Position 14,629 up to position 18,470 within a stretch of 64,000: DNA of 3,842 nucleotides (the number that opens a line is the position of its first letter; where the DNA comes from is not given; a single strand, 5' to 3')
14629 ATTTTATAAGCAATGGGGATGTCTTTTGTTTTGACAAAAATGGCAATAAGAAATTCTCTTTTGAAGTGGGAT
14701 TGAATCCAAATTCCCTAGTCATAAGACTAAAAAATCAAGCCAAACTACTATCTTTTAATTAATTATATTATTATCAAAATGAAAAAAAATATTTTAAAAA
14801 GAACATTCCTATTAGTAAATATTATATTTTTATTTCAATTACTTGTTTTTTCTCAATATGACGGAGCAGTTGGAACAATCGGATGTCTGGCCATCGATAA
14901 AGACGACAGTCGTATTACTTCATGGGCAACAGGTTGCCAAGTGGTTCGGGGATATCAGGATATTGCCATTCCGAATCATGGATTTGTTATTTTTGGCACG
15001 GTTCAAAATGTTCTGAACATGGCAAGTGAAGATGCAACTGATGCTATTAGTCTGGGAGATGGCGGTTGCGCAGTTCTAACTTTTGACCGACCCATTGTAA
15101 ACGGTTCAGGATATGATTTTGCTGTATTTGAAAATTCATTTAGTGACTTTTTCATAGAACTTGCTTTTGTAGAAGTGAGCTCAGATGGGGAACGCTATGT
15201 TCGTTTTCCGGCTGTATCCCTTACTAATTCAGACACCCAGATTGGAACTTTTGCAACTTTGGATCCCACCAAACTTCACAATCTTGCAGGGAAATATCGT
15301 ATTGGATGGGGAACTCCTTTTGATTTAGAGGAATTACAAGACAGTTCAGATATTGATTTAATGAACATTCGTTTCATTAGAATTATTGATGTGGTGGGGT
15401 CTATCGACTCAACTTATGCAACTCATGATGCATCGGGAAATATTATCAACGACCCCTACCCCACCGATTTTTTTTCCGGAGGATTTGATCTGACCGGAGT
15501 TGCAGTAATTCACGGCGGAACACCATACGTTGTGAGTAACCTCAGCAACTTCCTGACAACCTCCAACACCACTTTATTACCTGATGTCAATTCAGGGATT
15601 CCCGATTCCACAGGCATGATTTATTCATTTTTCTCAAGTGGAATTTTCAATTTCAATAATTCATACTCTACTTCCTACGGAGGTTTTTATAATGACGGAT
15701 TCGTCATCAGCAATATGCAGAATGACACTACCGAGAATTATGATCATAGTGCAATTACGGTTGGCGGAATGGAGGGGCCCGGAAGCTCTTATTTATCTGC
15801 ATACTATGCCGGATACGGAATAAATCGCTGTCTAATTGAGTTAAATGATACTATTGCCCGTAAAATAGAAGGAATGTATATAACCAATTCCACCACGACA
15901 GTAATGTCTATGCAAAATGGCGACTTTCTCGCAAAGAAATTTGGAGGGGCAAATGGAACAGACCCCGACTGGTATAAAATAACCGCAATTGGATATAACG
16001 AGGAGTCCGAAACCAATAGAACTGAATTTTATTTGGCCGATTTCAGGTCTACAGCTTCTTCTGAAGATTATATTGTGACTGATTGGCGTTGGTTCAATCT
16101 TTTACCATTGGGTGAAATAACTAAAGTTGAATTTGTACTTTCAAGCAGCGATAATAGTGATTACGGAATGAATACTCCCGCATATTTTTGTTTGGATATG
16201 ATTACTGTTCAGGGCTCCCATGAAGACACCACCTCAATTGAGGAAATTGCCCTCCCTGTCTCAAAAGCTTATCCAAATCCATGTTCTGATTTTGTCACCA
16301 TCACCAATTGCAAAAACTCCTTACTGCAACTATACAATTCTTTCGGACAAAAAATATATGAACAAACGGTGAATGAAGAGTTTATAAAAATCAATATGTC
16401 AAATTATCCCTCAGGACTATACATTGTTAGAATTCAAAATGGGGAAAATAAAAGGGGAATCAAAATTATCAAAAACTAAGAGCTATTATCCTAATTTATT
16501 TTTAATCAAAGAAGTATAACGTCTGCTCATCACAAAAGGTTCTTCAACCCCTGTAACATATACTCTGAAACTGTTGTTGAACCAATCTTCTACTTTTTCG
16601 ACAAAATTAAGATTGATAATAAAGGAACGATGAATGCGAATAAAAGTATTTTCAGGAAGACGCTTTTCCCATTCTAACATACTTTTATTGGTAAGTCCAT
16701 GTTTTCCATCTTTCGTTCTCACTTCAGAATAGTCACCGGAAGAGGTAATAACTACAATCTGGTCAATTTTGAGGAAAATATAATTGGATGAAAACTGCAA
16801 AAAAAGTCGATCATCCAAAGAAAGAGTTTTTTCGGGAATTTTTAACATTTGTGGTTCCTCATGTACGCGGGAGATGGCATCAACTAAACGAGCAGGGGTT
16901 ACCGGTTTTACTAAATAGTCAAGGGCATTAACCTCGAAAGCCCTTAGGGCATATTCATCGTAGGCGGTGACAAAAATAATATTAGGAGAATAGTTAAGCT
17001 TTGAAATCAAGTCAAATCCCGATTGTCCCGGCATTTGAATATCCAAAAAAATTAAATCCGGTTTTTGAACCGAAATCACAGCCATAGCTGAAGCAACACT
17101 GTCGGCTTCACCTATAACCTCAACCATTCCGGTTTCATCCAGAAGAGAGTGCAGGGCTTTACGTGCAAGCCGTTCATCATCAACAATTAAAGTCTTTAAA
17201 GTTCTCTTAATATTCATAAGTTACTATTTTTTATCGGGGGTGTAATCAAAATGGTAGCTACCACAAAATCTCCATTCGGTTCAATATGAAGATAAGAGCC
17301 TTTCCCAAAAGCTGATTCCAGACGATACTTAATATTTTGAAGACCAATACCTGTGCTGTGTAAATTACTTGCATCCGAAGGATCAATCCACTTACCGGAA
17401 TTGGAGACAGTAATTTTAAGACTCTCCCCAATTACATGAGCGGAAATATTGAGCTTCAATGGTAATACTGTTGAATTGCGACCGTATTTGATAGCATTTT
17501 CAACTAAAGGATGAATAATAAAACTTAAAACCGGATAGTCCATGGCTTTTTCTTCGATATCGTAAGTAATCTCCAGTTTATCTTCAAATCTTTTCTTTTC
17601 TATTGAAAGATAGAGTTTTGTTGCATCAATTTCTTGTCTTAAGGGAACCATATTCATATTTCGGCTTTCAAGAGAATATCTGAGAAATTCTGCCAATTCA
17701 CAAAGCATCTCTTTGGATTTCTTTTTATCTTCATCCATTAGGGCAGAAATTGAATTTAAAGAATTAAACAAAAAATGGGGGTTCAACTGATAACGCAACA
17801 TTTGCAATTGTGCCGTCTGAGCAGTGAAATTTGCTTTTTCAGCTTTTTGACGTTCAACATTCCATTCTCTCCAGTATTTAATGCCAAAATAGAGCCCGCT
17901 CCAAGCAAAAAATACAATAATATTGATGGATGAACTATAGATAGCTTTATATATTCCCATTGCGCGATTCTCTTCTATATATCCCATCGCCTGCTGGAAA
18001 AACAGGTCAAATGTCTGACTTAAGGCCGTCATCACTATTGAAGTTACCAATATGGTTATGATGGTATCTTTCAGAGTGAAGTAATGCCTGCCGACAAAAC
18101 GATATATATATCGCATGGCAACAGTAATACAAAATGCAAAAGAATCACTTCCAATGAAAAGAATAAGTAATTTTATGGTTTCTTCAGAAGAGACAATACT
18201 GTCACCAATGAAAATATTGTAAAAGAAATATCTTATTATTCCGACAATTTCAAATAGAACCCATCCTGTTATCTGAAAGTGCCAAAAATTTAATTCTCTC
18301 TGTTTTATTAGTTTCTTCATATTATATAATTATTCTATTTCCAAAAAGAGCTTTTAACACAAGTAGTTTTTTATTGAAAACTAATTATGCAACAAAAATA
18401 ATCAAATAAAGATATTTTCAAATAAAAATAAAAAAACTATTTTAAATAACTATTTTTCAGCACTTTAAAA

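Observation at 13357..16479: Cobalamin riboswitch controlling only two surface proteins (BtuG-like lipoprotein plus T9SS-sorted DUF4465-like protein) and no transporter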

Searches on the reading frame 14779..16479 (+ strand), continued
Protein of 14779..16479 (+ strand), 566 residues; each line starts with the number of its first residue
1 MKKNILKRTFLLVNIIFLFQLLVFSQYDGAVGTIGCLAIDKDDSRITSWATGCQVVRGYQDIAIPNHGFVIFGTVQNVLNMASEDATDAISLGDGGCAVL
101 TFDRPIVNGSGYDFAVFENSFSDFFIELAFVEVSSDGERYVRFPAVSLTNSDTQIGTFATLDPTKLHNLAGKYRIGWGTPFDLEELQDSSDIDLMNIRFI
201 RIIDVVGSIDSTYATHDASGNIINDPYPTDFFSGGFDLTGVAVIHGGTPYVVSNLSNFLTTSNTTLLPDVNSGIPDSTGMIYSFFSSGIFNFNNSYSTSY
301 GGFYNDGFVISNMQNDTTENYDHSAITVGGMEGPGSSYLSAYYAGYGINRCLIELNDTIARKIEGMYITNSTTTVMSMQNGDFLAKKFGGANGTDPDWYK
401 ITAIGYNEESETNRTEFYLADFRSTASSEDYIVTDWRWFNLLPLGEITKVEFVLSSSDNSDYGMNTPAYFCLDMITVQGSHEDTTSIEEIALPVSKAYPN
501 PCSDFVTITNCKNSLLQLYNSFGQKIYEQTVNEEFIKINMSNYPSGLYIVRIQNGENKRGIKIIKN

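Call 79: search_protein_families(library=pfam, proteins=[L052:9488-10897:+, L030:2406-4277:+, L065:8093-10909:+, L072:6845-10903:+, L026:9419-10912:+, L064:8477-10900:+, L074:1531-3708:+, L043:7550-10909:+], max_evalue=0.01)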
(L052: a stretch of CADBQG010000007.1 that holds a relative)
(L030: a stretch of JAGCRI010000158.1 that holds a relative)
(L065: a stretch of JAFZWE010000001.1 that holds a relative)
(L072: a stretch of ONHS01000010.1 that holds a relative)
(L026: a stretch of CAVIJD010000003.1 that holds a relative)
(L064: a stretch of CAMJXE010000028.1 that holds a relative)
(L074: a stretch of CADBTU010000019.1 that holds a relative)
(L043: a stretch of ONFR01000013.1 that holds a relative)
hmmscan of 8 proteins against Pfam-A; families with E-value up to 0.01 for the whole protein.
L052:9488-10897:+ (469 aa): 3 families
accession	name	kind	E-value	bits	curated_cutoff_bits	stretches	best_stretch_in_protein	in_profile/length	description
PF18962.6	Por_Secre_tail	-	4.5e-11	43.3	27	1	405-469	2-72/75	Secretion system C-terminal sorting domain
PF14478.12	DUF4430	-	2e-05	25.4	23.8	1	68-137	3-68/72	Domain of unknown function (DUF4430)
PF16967.11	TcfC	-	0.0007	19.6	29.4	1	416-459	8-50/68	E-set like domain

L030:2406-4277:+ (623 aa): 2 families
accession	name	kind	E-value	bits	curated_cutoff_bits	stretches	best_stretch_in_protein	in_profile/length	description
PF18962.6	Por_Secre_tail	-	1.5e-11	44.8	27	1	558-620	1-69/75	Secretion system C-terminal sorting domain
PF14478.12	DUF4430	-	3.2e-06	27.9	23.8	1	103-137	39-68/72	Domain of unknown function (DUF4430)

L065:8093-10909:+ (938 aa): 2 families
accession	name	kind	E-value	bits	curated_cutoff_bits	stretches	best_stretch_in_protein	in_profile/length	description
PF18962.6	Por_Secre_tail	-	2.6e-10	40.9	27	1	873-937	1-71/75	Secretion system C-terminal sorting domain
PF14478.12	DUF4430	-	0.00039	21.3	23.8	1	236-283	27-68/72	Domain of unknown function (DUF4430)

L072:6845-10903:+ (1352 aa): 2 families
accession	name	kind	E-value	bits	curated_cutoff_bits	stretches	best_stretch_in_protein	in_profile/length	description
PF18962.6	Por_Secre_tail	-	2.2e-10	41.1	27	1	1287-1352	1-72/75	Secretion system C-terminal sorting domain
PF00205.28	TPP_enzyme_M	-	0.0021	18.2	30.4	0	585-613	66-94/137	Thiamine pyrophosphate enzyme, central domain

L026:9419-10912:+ (497 aa): 1 family
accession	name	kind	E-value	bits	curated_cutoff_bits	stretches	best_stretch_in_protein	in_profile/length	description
PF18962.6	Por_Secre_tail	-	7.7e-12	45.8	27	1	432-496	1-71/75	Secretion system C-terminal sorting domain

L064:8477-10900:+ (807 aa): 1 family
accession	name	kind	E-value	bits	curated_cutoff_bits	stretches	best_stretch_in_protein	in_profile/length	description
PF18962.6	Por_Secre_tail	-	2.7e-10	40.8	27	1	742-807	1-72/75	Secretion system C-terminal sorting domain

L074:1531-3708:+ (725 aa): 1 family
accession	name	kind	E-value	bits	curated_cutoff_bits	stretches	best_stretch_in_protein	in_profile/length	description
PF18962.6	Por_Secre_tail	-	3.6e-12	46.8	27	1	660-725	1-72/75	Secretion system C-terminal sorting domain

L043:7550-10909:+ (1119 aa): 2 families
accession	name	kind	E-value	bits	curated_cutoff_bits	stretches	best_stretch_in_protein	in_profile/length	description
PF18962.6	Por_Secre_tail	-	2.3e-11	44.3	27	1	1049-1114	1-72/75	Secretion system C-terminal sorting domain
PF03657.19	UPF0113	-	0.0023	18.6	23.8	0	681-704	32-56/73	UPF0113 PUA domain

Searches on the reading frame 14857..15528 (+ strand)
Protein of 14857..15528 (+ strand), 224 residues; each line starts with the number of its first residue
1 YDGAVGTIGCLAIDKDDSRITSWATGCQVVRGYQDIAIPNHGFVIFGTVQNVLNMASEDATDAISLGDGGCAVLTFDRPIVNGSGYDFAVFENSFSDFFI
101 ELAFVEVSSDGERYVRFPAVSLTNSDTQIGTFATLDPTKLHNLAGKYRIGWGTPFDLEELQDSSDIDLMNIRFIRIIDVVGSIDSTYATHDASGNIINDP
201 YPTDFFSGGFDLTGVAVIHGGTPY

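Call 35: find_homologous_proteins(query=window:14857-15528:+, max_evalue=0.00001)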
Query window:14857-15528:+ (224 aa): 7867 proteins with E <= 0.00001 among 8000 candidates; the best 120 are listed.
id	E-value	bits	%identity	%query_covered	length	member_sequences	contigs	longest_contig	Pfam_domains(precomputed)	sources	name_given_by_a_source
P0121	2.0e-86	307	64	98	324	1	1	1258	PF18962.8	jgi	jgi:hypothetical protein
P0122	2.6e-86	307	62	100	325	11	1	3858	PF18962.8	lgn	-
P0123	8.5e-86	305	64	99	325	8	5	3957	PF18962.8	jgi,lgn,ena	jgi:hypothetical protein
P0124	2.6e-85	304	63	98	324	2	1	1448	PF18962.8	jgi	-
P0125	6.2e-85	303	63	100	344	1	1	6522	PF18962.8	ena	-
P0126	1.2e-84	302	61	100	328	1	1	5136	PF18962.8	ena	-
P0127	2.0e-84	301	61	100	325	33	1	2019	PF18962.8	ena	-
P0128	2.2e-84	301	61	100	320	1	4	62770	PF18962.8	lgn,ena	-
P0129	3.3e-84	300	62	98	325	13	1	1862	PF18962.8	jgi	-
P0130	3.6e-84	300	61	100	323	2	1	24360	PF18962.8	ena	-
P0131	4.8e-84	300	61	100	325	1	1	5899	PF18962.8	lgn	-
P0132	5.9e-84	299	62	98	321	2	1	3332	PF18962.8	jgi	jgi:hypothetical protein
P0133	6.4e-84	299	62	98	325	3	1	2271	PF18962.8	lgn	-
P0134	2.0e-83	298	61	98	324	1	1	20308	PF18962.8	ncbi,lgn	-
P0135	2.3e-83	297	60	98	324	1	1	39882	PF18962.8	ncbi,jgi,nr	ncbi:MAG: T9SS type A sorting domain-containing protein [Prevotellaceae bacterium]|jgi:hypothetical 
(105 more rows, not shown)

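Call 43: predict_structure(alignment_id=A2)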
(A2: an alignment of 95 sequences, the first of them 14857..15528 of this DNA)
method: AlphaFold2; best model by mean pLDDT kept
length: 224 residues; sequences in the alignment: 95
mean_pLDDT: 95.3   pTM: 0.92
mean pLDDT of the five models: 95.3, 94.8, 94.1, 93.9, 92.7
residues with pLDDT >= 90: 196; 70-90: 27; 50-70: 1; < 50: 0
segments of 3 or more residues with pLDDT < 50: none
pLDDT, mean of each block of 10 residues (from residue 1): 83 97 99 96 97 95 97 99 98 88 98 98 93 90 95 98 95 99 96 96 92 98 97
secondary structure, 60 per line:
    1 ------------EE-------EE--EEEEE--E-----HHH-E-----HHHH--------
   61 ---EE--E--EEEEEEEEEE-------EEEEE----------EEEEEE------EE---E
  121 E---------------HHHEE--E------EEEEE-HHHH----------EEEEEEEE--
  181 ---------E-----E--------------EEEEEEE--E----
elements in order: E26-30 H49-52 E71-80 E88-92 E103-108 E151-155 H157-160 E171-178 E211-217

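Call 46: fold_search(model_id=the predicted structure, library=pdb)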
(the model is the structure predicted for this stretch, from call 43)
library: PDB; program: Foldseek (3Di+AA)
matches with E <= 10: 906; with E <= 0.001: 2
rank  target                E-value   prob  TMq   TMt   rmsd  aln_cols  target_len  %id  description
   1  2jda_B                5.9e-04  1.00  0.41  0.61   7.6       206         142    8  Structure of a pectin binding carbohydrate binding module determined in an monoclinic crystal form. (released 2007-01-16)
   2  7biz_B                7.0e-04  1.00  0.42  0.22   9.4       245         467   13  Structure of a B12 binding lipoprotein from Bacteroides thetaiotaomicron (released 2022-03-02)
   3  8ttq_B                1.3e-03  1.00  0.37  0.15   8.6       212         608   10  Cryo-EM structure of the inner MKLN1 dimer from an autoinhibited MKLN1 tetramer (released 2024-09-11)
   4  7biz_A                1.6e-03  1.00  0.42  0.21   8.7       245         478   14  Structure of a B12 binding lipoprotein from Bacteroides thetaiotaomicron (released 2022-03-02)
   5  4oyu_B                2.8e-03  0.99  0.38  0.46   6.7       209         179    9  Crystal structure of the N-terminal domains of muskelin (released 2015-02-11)
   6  5zu6                  2.9e-03  1.00  0.39  0.54   7.6       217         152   12  A CBM32 derived from alginate lyase B (AlyB-OU02) (released 2018-06-20)
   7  3nng_A                3.1e-03  0.97  0.32  0.44  10.7       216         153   13  Crystal structure of the F5/8 type C domain of Q5LFR2_BACFN protein from Bacteroides fragilis. Northeast Structural Ge (released 2010-08-18)
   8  8ttq_A                4.1e-03  0.99  0.40  0.17   7.3       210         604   10  Cryo-EM structure of the inner MKLN1 dimer from an autoinhibited MKLN1 tetramer (released 2024-09-11)
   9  8blw_B                4.9e-03  0.99  0.40  0.16  10.1       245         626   13  Vitamin B12 transporter BtuB1 with lipoprotein BtuG1 from B. theta (released 2023-08-16)
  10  4oyu_A                5.8e-03  1.00  0.42  0.51   6.3       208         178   10  Crystal structure of the N-terminal domains of muskelin (released 2015-02-11)
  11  5fl1_A                7.3e-03  0.92  0.29  0.11   8.5       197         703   11  Structure of a hydrolase with an inhibitor (released 2016-08-31)
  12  5l9u_L                8.2e-03  0.98  0.35  0.43   7.4       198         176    8  Model of human Anaphase-promoting complex/Cyclosome (APC/C-CDH1) with a cross linked Ubiquitin variant-substrate-UBE2C (released 2016-09-14)
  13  7ufg_A                8.7e-03  0.97  0.38  0.09   8.0       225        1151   12  Cryo-EM structure of PAPP-A in complex with IGFBP5 (released 2022-09-28)
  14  3nng_B                8.7e-03  0.96  0.35  0.48   8.8       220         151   12  Crystal structure of the F5/8 type C domain of Q5LFR2_BACFN protein from Bacteroides fragilis. Northeast Structural Ge (released 2010-08-18)
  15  5l9t_L                9.8e-03  0.97  0.35  0.44   7.5       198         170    8  Model of human Anaphase-promoting complex/Cyclosome (APC/C-CDH1) with E2 UBE2S poised for polyubiquitination where UBE (released 2016-10-26)
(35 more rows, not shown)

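Call 49: search_solved_structures(query=A2, max_evalue=10, show_alignments=3)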
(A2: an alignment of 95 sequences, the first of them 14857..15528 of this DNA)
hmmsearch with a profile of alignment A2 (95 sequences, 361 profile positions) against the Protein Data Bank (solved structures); distinct sequences matched with E-value up to 10: 14.
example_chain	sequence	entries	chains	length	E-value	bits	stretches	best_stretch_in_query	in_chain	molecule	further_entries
7pzj_A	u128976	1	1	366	1.9e-10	43.2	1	285-360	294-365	Lipase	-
5jvk_A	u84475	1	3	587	1.3e-08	37.1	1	284-360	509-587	Uncharacterized protein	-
8glj_D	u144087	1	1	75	3.9e-08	35.6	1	290-360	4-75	Por secretion system C-terminal sorting domain-containing protein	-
8glk_D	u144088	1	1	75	7.2e-08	34.7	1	289-358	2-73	Endonuclease I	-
9whd_A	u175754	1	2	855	9.9e-07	31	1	289-359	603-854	GH167 glycoside hydrolase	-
8qb1_A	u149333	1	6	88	0.00013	24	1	289-360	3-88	Mirolase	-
8h97_A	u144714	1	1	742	0.00014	23.8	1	278-351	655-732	Beta-agarase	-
5m11_A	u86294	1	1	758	0.041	15.8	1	289-358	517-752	Immunoreactive 84kD antigen PG93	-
3mwm_A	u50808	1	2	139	0.11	14.4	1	55-103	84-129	Putative metal uptake regulation protein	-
5hfs_A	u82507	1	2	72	0.11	14.3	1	299-359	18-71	Gingipain R2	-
7vo0_G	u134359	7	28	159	0.15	13.9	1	56-103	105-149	Putative metal uptake regulation protein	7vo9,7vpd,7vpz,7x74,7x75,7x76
7pq4_A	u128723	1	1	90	0.16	13.9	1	299-359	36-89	Arginine-specific cysteine proteinase (Arg-gingipain)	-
5ag8_A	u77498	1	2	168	0.21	13.4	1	270-359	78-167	GINGIPAIN R2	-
2p61_A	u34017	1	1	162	0.53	12.1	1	153-207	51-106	Hypothetical protein TM_1646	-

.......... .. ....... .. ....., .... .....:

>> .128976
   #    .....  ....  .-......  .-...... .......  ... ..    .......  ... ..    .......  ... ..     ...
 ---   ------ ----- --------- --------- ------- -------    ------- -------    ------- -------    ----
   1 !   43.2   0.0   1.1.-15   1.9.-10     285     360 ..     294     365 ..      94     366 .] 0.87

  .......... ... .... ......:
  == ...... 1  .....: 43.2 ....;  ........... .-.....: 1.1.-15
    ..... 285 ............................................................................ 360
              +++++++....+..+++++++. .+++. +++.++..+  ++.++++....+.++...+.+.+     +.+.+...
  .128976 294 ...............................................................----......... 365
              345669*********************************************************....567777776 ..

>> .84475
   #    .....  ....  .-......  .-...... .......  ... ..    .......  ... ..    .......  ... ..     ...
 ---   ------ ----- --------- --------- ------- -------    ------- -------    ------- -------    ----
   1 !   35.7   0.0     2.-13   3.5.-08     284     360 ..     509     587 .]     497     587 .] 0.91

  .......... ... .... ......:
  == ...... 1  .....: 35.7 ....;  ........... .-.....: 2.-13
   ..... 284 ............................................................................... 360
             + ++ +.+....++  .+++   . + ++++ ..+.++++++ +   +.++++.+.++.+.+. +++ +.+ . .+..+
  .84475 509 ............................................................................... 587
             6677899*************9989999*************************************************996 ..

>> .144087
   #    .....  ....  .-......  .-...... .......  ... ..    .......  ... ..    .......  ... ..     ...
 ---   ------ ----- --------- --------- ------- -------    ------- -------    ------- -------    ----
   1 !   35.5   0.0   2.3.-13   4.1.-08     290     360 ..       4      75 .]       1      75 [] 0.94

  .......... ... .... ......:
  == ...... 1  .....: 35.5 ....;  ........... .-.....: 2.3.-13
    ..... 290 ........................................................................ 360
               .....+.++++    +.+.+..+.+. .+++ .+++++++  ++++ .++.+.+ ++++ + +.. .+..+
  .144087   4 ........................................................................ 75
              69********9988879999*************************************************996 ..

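Call 68: search_protein_families(library=pfam, proteins=[P0121, window:14857-15528:+], max_evalue=1)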
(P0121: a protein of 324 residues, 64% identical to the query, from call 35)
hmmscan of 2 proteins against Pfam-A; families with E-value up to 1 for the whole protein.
P0121 (324 aa): 1 family
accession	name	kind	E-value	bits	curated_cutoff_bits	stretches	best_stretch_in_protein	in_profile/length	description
PF18962.6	Por_Secre_tail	-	5.2e-09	36.7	27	1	256-317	1-69/75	Secretion system C-terminal sorting domain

window:14857-15528:+ (224 aa): 1 family
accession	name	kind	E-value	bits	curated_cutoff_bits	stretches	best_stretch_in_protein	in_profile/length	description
PF22411.1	Mre11_2nd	-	0.27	11.7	27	1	148-175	34-56/59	Mre11 nuclease, second domain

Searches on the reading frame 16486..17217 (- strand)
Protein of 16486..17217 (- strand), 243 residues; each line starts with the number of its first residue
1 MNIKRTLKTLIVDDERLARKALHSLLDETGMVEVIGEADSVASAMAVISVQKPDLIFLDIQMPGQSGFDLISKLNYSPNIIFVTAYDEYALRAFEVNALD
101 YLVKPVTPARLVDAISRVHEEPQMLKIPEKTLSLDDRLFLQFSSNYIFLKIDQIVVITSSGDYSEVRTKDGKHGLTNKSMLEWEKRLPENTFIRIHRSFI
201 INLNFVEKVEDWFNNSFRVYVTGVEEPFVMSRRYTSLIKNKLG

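Call 4: search_protein_families(library=pfam, proteins=[window:16486-17217:-], max_evalue=0.01)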
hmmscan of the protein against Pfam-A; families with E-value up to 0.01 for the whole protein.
window:16486-17217:- (243 aa): 2 families
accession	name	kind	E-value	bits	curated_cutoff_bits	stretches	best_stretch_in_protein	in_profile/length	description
PF00072.30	Response_reg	-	6.1e-26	91.2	30.2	1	10-115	2-110/111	Response regulator receiver domain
PF04397.21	LytTR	-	1.8e-21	76.6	22.6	1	145-242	2-97/98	LytTr DNA-binding domain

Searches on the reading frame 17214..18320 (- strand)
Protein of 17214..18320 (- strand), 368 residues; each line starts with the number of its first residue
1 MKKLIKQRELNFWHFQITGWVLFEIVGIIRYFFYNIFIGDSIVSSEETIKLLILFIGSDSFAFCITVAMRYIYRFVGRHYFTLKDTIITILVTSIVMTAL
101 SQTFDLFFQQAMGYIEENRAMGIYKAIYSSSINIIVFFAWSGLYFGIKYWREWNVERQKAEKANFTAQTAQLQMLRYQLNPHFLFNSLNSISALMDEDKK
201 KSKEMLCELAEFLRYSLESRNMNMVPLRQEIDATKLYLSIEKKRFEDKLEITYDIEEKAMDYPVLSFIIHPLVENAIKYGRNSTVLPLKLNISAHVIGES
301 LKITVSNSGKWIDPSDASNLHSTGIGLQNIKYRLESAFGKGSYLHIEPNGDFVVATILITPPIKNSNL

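Call 4: search_protein_families(library=pfam, proteins=[window:17214-18320:-], max_evalue=0.01)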
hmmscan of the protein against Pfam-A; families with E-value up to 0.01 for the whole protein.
window:17214-18320:- (368 aa): 2 families
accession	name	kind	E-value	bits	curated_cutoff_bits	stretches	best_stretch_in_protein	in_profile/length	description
PF06580.19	His_kinase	-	6.5e-27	94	25.2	1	170-249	1-81/81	Histidine kinase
PF02518.31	HATPase_c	-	8.3e-05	23.4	26.4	1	265-339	6-88/111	Histidine kinase-, DNA gyrase B-, and HSP90-like ATPase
